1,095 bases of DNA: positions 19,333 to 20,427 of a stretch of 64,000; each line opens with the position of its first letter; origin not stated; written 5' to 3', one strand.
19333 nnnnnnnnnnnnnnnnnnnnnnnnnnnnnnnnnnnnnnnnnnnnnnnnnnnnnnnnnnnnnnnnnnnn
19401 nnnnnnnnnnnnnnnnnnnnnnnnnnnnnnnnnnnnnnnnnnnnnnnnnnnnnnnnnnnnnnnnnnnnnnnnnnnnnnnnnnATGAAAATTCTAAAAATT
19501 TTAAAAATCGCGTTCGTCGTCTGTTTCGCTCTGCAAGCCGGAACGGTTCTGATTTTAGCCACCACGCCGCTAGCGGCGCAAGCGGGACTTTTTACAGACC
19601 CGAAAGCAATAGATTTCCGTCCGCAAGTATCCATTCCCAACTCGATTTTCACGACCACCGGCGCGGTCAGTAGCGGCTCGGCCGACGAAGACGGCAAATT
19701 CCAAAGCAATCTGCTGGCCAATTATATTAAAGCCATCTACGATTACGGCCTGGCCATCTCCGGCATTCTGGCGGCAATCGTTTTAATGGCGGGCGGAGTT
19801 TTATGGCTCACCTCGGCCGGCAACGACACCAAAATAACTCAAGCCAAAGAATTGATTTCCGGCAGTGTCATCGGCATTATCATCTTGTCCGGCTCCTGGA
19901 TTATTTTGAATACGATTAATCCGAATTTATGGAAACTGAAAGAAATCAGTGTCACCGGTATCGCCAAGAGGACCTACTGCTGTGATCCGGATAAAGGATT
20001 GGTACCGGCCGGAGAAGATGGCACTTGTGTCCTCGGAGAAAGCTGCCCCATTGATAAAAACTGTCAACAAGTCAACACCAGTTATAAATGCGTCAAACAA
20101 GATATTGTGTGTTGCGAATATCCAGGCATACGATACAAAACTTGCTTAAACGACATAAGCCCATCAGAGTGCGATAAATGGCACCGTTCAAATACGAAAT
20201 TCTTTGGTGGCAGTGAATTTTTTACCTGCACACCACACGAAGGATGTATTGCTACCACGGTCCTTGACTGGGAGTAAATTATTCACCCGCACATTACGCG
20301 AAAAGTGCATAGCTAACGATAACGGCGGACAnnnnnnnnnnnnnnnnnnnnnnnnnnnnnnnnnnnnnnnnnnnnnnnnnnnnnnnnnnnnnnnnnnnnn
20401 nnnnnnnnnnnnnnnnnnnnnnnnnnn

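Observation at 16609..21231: A T4SS-type pilin with a 12-Cys tail is spliced into the PFOR operon between porA and porB, and the operon opens with a DsbA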

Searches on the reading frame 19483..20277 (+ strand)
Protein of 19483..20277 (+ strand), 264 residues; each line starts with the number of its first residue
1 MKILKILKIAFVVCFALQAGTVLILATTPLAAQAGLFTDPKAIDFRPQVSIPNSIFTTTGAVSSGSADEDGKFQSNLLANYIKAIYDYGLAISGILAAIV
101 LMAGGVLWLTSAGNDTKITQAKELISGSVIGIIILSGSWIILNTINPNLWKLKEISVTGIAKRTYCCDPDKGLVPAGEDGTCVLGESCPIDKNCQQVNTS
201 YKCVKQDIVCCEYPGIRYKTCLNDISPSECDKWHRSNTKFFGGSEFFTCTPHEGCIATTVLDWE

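Call 3: search_protein_families(library=pfam, proteins=[window:19483-20277:+], max_evalue=1)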
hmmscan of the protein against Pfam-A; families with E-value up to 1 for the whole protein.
window:19483-20277:+ (264 aa): 1 family
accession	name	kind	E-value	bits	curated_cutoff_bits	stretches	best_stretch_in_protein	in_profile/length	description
PF18895.5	T4SS_pilin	-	1.4e-05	25.5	26.6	1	80-145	7-71/71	Type IV secretion system pilin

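Call 4: search_protein_families(library=ncbifam, proteins=[window:19483-20277:+], max_evalue=1)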
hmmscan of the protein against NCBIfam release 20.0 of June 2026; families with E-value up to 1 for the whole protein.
window:19483-20277:+ (264 aa): 2 families
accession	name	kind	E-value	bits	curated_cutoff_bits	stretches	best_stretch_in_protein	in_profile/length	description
NF045849.1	ICE_MMCAP2_0565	equivalog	0.0012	18.5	40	1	75-145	6-76/80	Mbov_0395 family pilin-like conjugal transfer protein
NF051871.1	LysLocSpmX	equivalog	0.035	13.3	700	1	38-139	316-415/430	lysozyme-family localization factor SpmX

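Call 8: find_homologous_proteins(query=window:19483-20274:+, max_evalue=0.001)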
Query window:19483-20274:+ (264 aa): 165 proteins with E <= 0.001 among 1644 candidates; the best 120 are listed.
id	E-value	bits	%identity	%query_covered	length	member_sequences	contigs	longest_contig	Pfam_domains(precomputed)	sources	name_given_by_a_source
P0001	4.6e-176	602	100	100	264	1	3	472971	-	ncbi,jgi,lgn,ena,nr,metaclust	ncbi:TPA: hypothetical protein DCZ15_01995 [Candidatus Falkowbacteria bacterium]|nr:MAG: hypothetica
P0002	1.7e-53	200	53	81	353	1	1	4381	-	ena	-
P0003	2.1e-53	199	61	68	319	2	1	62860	-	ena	-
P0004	3.9e-53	199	46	91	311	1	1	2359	-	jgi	jgi:hypothetical protein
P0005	6.1e-52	195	46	89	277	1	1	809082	PF18895.6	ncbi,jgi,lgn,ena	ncbi:MAG: pilin [Patescibacteria group bacterium]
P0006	9.5e-52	194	62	64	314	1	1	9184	-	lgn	-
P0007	2.2e-51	193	48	84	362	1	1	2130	-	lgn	-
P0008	2.3e-51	193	53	81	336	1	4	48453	PF18895.6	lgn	-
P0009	2.3e-51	193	47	94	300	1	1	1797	PF18895.6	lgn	-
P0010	2.3e-51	193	48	96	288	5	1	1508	PF18895.6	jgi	-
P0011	4.8e-51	192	49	81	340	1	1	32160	PF18895.6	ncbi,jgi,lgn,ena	ncbi:MAG: pilin [Patescibacteria group bacterium]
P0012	1.0e-50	191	43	95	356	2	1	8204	PF18895.6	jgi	jgi:hypothetical protein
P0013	1.1e-48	184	47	86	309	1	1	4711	PF18895.6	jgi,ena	-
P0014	2.7e-48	183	47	84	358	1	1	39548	PF18895.6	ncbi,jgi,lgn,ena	-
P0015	6.3e-47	178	47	78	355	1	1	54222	PF18895.6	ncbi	-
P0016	7.6e-46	175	49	80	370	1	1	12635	PF18895.6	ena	-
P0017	4.0e-45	172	47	84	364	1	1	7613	PF18895.6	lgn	-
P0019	1.7e-44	170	57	63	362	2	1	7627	PF18895.6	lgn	-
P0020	2.5e-43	166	50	70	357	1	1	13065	PF18895.6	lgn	-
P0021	1.2e-42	164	43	78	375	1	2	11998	PF18895.6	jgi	jgi:hypothetical protein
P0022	1.2e-42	164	54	64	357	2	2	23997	PF18895.6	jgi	-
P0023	2.3e-42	163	49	69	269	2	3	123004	PF18895.6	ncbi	-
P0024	2.8e-42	163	55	59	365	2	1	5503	PF18895.6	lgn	-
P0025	1.8e-41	160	56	59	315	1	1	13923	PF18895.6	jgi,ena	-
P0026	2.0e-41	160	54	59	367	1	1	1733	PF18895.6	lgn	-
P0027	2.1e-41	160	50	65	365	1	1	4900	PF18895.6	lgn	-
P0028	2.4e-41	160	53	64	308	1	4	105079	PF18895.6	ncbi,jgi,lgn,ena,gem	ncbi:MAG: pilin [Patescibacteria group bacterium]|jgi:hypothetical protein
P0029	2.6e-41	160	53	62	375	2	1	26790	PF18895.6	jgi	jgi:hypothetical protein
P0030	3.9e-41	159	47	73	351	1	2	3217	PF18895.6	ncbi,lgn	-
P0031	6.4e-41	159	44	81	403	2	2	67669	-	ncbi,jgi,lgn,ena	-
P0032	9.7e-41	158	39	95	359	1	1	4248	PF18895.6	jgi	jgi:hypothetical protein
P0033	3.7e-40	156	52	63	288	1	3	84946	PF18895.6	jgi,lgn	-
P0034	3.9e-40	156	54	58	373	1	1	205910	PF18895.6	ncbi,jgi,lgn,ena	ncbi:MAG: pilin [Patescibacteria group bacterium]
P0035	9.1e-40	155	56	47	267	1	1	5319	PF18895.6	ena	-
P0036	2.8e-39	153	52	65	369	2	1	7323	PF18895.6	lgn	-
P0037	1.3e-38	151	49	63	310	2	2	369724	PF18895.6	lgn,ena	-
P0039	3.3e-38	150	52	63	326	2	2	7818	PF18895.6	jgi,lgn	-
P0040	4.3e-38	149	43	80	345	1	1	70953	PF18895.6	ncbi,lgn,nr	ncbi:MAG: hypothetical protein NTY31_00500 [Candidatus Falkowbacteria bacterium]|nr:hypothetical pro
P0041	5.5e-38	149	43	79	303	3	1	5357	PF18895.6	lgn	-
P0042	2.1e-37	147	51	62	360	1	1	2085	PF18895.6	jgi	-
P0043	2.3e-37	147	51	61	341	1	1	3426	PF18895.6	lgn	-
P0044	3.5e-37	146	43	78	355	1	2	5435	PF18895.6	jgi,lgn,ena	-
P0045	4.9e-37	146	50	61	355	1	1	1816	PF18895.6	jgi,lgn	-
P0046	5.2e-37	146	55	59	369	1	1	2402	PF18895.6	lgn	-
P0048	1.2e-36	145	45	79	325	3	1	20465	PF18895.6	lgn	-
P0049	1.6e-36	144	36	93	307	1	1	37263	PF18895.6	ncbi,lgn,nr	ncbi:MAG: pilin [bacterium]|nr:pilin [bacterium]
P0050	2.5e-36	143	48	62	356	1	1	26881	PF18895.6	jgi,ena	-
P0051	2.6e-36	143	52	59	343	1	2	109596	PF18895.6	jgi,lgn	jgi:hypothetical protein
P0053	3.2e-36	143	53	63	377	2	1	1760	PF18895.6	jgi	-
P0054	3.9e-36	143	43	82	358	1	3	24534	PF18895.6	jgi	jgi:hypothetical protein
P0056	7.3e-36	142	41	79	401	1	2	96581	PF18895.6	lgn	-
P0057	9.4e-36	142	52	63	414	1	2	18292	PF18895.6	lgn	-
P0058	1.3e-35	141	58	48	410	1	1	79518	PF18895.6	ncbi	-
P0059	1.4e-35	141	61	47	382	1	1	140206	PF18895.6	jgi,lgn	jgi:hypothetical protein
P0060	1.8e-35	141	57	48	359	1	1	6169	PF18895.6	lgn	-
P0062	2.0e-35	141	44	76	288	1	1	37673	PF18895.6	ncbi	-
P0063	2.3e-35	140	51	63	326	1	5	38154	PF18895.6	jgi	jgi:hypothetical protein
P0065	3.0e-35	140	54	58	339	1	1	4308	PF18895.6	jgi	jgi:hypothetical protein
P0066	3.1e-35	140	57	48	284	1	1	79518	PF18895.6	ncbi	-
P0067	1.5e-34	138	42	77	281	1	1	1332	PF18895.6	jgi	jgi:hypothetical protein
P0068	1.8e-34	137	49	61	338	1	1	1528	PF18895.6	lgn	-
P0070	3.6e-34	136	48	62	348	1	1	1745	PF18895.6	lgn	-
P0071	4.7e-34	136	44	66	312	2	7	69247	PF18895.6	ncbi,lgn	-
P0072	1.0e-33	135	47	61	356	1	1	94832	PF18895.6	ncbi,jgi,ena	-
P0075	2.2e-33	134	53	59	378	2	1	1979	PF18895.6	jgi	-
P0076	3.3e-33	133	34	95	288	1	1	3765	PF18895.6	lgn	-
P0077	2.6e-32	130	38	92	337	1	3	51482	PF18895.6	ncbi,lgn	ncbi:MAG: pilin [Patescibacteria group bacterium]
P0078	3.0e-32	130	53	50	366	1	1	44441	PF18895.6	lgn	-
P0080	5.1e-32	129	53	51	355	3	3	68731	PF18895.6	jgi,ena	-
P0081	9.0e-32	129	54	47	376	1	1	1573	PF18895.6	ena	-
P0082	2.2e-31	127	42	67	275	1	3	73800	PF18895.6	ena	-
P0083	2.8e-31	127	50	59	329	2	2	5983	PF18895.6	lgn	-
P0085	4.3e-31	126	52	52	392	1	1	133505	PF18895.6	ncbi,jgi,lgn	ncbi:MAG: pilin [Patescibacteria group bacterium]|jgi:hypothetical protein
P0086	4.7e-31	126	41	72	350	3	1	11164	PF18895.6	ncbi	-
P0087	5.1e-31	126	39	77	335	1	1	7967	PF18895.6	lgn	-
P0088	2.1e-30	124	40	76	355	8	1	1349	PF18895.6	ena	-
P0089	2.4e-30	124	46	62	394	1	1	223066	PF18895.6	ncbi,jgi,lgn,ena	ncbi:MAG: pilin [Patescibacteria group bacterium]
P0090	2.5e-30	124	35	89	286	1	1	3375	PF18895.6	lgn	-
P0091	3.7e-30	123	49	58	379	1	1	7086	PF18895.6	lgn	-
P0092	4.5e-30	123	42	65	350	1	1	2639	PF18895.6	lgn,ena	-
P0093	6.4e-30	122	49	54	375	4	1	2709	PF18895.6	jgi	-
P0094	7.5e-30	122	56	45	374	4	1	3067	PF18895.6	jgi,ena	-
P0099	1.7e-28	118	47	61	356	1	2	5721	PF18895.6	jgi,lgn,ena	-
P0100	3.0e-28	117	49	55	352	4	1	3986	PF18895.6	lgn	-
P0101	3.6e-28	117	39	67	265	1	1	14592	PF18895.6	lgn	-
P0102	8.7e-28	115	46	62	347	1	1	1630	PF18895.6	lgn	-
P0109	1.2e-25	108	51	45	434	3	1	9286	PF06725.18,PF18895.6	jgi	jgi:hypothetical protein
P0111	2.3e-25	108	49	63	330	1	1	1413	PF18895.6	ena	-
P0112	3.1e-25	107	51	48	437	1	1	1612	PF18895.6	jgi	-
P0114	4.2e-25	107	57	37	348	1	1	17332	PF18895.6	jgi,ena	-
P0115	4.6e-25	107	37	89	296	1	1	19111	PF18895.6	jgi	-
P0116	5.1e-25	106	48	50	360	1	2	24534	PF18895.6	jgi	jgi:hypothetical protein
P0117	6.3e-25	106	45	62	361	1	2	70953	PF18895.6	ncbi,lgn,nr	ncbi:MAG: pilin [Candidatus Falkowbacteria bacterium]|nr:pilin [Candidatus Falkowbacteria bacterium]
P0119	7.8e-25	106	47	50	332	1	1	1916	PF18895.6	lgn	-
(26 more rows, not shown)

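Call 9: find_encoding_contigs(protein=P0005, flank=6000, max_places=3)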
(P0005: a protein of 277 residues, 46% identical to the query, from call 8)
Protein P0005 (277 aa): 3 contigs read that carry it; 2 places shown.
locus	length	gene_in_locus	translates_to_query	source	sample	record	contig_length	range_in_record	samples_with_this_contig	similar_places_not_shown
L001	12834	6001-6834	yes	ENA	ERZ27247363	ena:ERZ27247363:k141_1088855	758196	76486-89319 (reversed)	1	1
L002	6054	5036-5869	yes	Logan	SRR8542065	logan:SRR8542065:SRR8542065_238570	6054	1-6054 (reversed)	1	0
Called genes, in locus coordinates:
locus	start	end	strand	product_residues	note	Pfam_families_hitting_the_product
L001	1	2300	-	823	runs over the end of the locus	PF00133:tRNA-synt_1, PF09334:tRNA-synt_1g, PF13603:tRNA-synt_1_2, PF00133:tRNA-synt_1, PF08264:Anticodon_1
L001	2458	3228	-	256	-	PF03372:Exo_endo_phos, PF14529:Exo_endo_phos_2 (weak)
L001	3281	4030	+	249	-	PF13462:Thioredoxin_4, PF13098:Thioredoxin_2 (faint), PF01323:DSBA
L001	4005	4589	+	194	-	PF01558:POR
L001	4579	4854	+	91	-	PF12797:Fer4_2 (faint), PF12837:Fer4_6 (faint), PF13237:Fer4_10 (weak), PF14697:Fer4_21, PF12800:Fer4_4 (faint), PF12838:Fer4_7, PF13187:Fer4_9 (weak), PF00037:Fer4 (weak), +1 more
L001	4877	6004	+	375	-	PF01855:POR_N, PF17147:PFOR_II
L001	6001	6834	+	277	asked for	PF18895:T4SS_pilin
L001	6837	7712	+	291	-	PF02775:TPP_enzyme_C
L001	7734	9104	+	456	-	-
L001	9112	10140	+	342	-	-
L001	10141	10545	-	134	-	PF00075:RNase_H, PF13456:RVT_3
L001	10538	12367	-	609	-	PF01368:DHH, PF02272:DHHA1, PF17768:RecJ_OB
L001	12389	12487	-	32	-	-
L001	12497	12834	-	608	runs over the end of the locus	PF00009:GTP_EFTU, PF01926:MMR_HSR1 (faint), PF03144:GTP_EFTU_D2, PF22042:EF-G_D2 (faint), PF00679:EFG_C, PF06421:LepA_C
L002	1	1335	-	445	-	?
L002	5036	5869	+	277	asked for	PF18895:T4SS_pilin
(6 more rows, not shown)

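Call 10: find_encoding_contigs(protein=P0003, flank=6000, max_places=3)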
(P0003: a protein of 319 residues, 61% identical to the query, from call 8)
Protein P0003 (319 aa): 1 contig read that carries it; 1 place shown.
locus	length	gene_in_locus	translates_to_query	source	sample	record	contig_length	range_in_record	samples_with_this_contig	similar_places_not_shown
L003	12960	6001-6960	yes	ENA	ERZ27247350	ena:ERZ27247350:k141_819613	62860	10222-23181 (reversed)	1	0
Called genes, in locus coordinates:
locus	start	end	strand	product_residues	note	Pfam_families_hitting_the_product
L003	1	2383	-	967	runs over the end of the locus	PF00133:tRNA-synt_1, PF01406:tRNA-synt_1e (faint), PF09334:tRNA-synt_1g, PF13603:tRNA-synt_1_2, PF00293:NUDIX, PF00133:tRNA-synt_1, PF08264:Anticodon_1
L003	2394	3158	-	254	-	PF03372:Exo_endo_phos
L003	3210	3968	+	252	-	PF13462:Thioredoxin_4, PF01323:DSBA (weak)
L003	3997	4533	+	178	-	PF01558:POR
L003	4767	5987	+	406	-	PF01855:POR_N, PF17147:PFOR_II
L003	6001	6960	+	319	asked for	-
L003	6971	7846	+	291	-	PF02775:TPP_enzyme_C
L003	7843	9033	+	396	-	PF18895:T4SS_pilin (faint)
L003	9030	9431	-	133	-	PF00075:RNase_H, PF13456:RVT_3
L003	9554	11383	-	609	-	PF01368:DHH, PF02272:DHHA1, PF17768:RecJ_OB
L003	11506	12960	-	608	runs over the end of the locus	PF00009:GTP_EFTU, PF01926:MMR_HSR1 (weak), PF03144:GTP_EFTU_D2, PF22042:EF-G_D2 (weak), PF14492:EFG_III (faint), PF00679:EFG_C, PF06421:LepA_C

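Call 11: find_encoding_contigs(protein=P0011, flank=6000, max_places=3)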
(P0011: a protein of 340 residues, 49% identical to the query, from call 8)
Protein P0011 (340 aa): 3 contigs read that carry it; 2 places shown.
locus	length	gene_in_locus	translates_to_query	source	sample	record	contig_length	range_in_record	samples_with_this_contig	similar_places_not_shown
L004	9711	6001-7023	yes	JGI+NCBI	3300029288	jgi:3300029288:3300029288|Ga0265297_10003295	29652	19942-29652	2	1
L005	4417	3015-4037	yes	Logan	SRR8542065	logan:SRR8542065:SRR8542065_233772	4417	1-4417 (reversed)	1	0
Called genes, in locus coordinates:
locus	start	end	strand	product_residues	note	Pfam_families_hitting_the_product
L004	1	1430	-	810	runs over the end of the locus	PF00133:tRNA-synt_1, PF01406:tRNA-synt_1e (faint), PF09334:tRNA-synt_1g, PF13603:tRNA-synt_1_2, PF00133:tRNA-synt_1, PF08264:Anticodon_1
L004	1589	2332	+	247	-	-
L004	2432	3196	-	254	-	PF03372:Exo_endo_phos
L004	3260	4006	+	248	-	PF13462:Thioredoxin_4, PF01323:DSBA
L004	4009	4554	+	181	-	PF01558:POR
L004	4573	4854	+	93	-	PF12797:Fer4_2 (faint), PF13237:Fer4_10 (faint), PF14697:Fer4_21, PF12837:Fer4_6 (faint), PF12838:Fer4_7, PF13187:Fer4_9 (weak), PF13484:Fer4_16 (faint), PF00037:Fer4 (weak)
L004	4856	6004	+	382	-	PF01855:POR_N, PF17147:PFOR_II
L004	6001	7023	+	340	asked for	PF18895:T4SS_pilin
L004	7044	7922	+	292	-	PF02775:TPP_enzyme_C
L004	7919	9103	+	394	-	-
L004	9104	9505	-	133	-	PF00075:RNase_H, PF13456:RVT_3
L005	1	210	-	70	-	?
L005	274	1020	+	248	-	PF13462:Thioredoxin_4, PF01323:DSBA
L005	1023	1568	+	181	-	PF01558:POR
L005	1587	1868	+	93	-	PF12797:Fer4_2 (faint), PF13237:Fer4_10 (faint), PF14697:Fer4_21, PF12837:Fer4_6 (faint), PF12838:Fer4_7, PF13187:Fer4_9 (weak), PF13484:Fer4_16 (faint), PF00037:Fer4 (weak)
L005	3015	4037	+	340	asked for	PF18895:T4SS_pilin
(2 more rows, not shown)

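Call 27: predict_structure(alignment_id=A1)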
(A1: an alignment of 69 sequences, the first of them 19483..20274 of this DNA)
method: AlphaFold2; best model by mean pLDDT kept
length: 264 residues; sequences in the alignment: 69
mean_pLDDT: 84.6   pTM: 0.60
mean pLDDT of the five models: 84.6, 82.7, 82.2, 79.2, 78.0
residues with pLDDT >= 90: 78; 70-90: 161; 50-70: 21; < 50: 4
segments of 3 or more residues with pLDDT < 50: 261-264
pLDDT, mean of each block of 10 residues (from residue 1): 87 93 82 61 86 89 85 84 89 91 91 89 90 89 80 71 86 91 91 89 89 84 89 83 82 76 44
secondary structure, 60 per line:
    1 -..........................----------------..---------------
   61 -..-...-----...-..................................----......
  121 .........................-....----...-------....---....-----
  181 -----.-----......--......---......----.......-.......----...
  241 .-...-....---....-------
elements in order: H2-27 E65-67 E73-75 H77-110 H115-145 H147-150 E155-157 E165-168 E172-175 E192-197 E200-205 E209-214 E219-225 H227-233 E238-241 E247-250 E254-257

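Call 29: fold_search(model_id=the predicted structure, library=pdb)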
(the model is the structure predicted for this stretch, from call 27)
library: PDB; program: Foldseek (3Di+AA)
matches with E <= 10: 56; with E <= 0.001: 0
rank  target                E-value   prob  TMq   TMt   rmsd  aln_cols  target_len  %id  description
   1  4cbv_E                1.1e+00  0.07  0.10  0.11  10.9        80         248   14  X-ray structure of full-length ComE from Streptococcus pneumoniae. (released 2014-02-12)
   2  6iol_K                1.7e+00  0.02  0.14  0.12  20.0       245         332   10  Cryo-EM structure of multidrug efflux pump MexAB-OprM (60 degree state) (released 2019-04-03)
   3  4dk1_C                2.0e+00  0.04  0.16  0.16  18.4       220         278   13  Crystal Structure of MacA-MexA chimeric protein, containing the Pseudomonas aeruginosa MexA alpha-hairpin domain. (released 2012-03-07)
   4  2f1m_B                2.8e+00  0.06  0.22  0.26  18.4       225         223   16  Conformational flexibility in the multidrug efflux system protein AcrA (released 2006-03-21)
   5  9a2v_MODEL_1_A        3.0e+00  0.09  0.23  0.16  17.2       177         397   16  Model of E. coli AcrA by in-cell photo-crosslinking MS and deep learning (released 2023-02-24)
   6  4dk1_A                3.2e+00  0.03  0.16  0.16  18.4       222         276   14  Crystal Structure of MacA-MexA chimeric protein, containing the Pseudomonas aeruginosa MexA alpha-hairpin domain. (released 2012-03-07)
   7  6wbr_A                3.2e+00  0.01  0.07  0.03  13.3        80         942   11  Crystal structure of AceCas9 bound with guide RNA and DNA with 5'-NNNCC-3' PAM (released 2020-11-18)
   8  9j3d_D                3.4e+00  0.04  0.19  0.15  16.7       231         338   12  Cryo-EM structure of TMexCD1-TOprJ1 (released 2025-08-13)
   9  9tg4_E                3.4e+00  0.04  0.22  0.18  18.4       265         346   12  Structure of the YbjP lipoprotein bound to the AcrABZ-TolC efflux pump (released 2026-04-08)
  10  8dfu_0                3.8e+00  0.66  0.24  0.69   4.7        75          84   12  Cryo-EM structure of conjugation pili from Aeropyrum pernix (released 2023-03-22)
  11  9tg4_D                3.8e+00  0.05  0.22  0.18  17.6       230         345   15  Structure of the YbjP lipoprotein bound to the AcrABZ-TolC efflux pump (released 2026-04-08)
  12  2f1m_D                3.8e+00  0.04  0.23  0.26  18.7       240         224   15  Conformational flexibility in the multidrug efflux system protein AcrA (released 2006-03-21)
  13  9tg4_F                4.0e+00  0.04  0.22  0.18  16.9       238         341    9  Structure of the YbjP lipoprotein bound to the AcrABZ-TolC efflux pump (released 2026-04-08)
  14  4dk1_B                4.0e+00  0.02  0.16  0.15  17.7       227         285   12  Crystal Structure of MacA-MexA chimeric protein, containing the Pseudomonas aeruginosa MexA alpha-hairpin domain. (released 2012-03-07)
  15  7pfp_C                4.0e+00  0.02  0.11  0.07  14.4       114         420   16  Full-length cryo-EM structure of the native human uromodulin (UMOD)/Tamm-Horsfall protein (THP) filament (released 2022-03-16)
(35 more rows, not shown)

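Call 35: search_protein_families(library=pfam, alignment_id=A1, max_evalue=0.001)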
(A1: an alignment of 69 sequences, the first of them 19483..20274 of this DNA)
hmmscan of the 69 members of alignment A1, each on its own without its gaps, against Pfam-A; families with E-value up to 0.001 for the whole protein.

A. member 1, window:19483-20274:+ (264 aa): 1 family
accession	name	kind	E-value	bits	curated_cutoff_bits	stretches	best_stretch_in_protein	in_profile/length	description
PF18895.5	T4SS_pilin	-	1.4e-05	25.5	26.6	1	80-145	7-71/71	Type IV secretion system pilin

B. families by the number of members that match (of 69 scanned): 2 families
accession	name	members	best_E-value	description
PF18895.5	T4SS_pilin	69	9.1e-10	Type IV secretion system pilin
PF03637.22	Mob1_phocein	1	0.00024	Mob1/phocein family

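Call 36: search_protein_families(library=pfam, proteins=[L001:7734-9104:+, L001:9112-10140:+, L003:7843-9033:+, L004:7919-9103:+], max_evalue=0.01)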
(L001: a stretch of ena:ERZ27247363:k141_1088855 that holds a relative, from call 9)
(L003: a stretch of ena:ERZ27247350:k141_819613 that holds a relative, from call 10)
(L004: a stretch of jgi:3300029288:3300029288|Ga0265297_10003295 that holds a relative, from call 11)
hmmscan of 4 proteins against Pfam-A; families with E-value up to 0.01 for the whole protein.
L001:7734-9104:+ (456 aa): 1 family
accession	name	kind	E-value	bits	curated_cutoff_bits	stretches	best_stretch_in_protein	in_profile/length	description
PF18895.5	T4SS_pilin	-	1.3e-05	25.6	26.6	1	180-236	12-67/71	Type IV secretion system pilin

L001:9112-10140:+ (342 aa): 1 family
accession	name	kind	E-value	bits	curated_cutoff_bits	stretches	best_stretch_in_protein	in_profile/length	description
PF18895.5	T4SS_pilin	-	1.8e-05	25.1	26.6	1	133-196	7-69/71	Type IV secretion system pilin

L003:7843-9033:+ (396 aa): 2 families
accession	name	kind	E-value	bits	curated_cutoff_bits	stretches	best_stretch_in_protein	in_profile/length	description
PF18895.5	T4SS_pilin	-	1e-05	26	26.6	1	140-199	4-62/71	Type IV secretion system pilin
PF06725.17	3D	-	0.00067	20.3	23.8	1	344-377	11-52/72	3D domain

L004:7919-9103:+ (394 aa): 1 family
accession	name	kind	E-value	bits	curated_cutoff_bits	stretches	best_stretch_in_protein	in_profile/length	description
PF18895.5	T4SS_pilin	-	1.9e-05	25.1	26.6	1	175-238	5-67/71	Type IV secretion system pilin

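Call 37: search_solved_structures(query=A1, max_evalue=10, show_alignments=2)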
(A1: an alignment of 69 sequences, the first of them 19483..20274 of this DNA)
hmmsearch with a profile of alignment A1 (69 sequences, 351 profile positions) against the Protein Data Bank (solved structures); distinct sequences matched with E-value up to 10: 0.
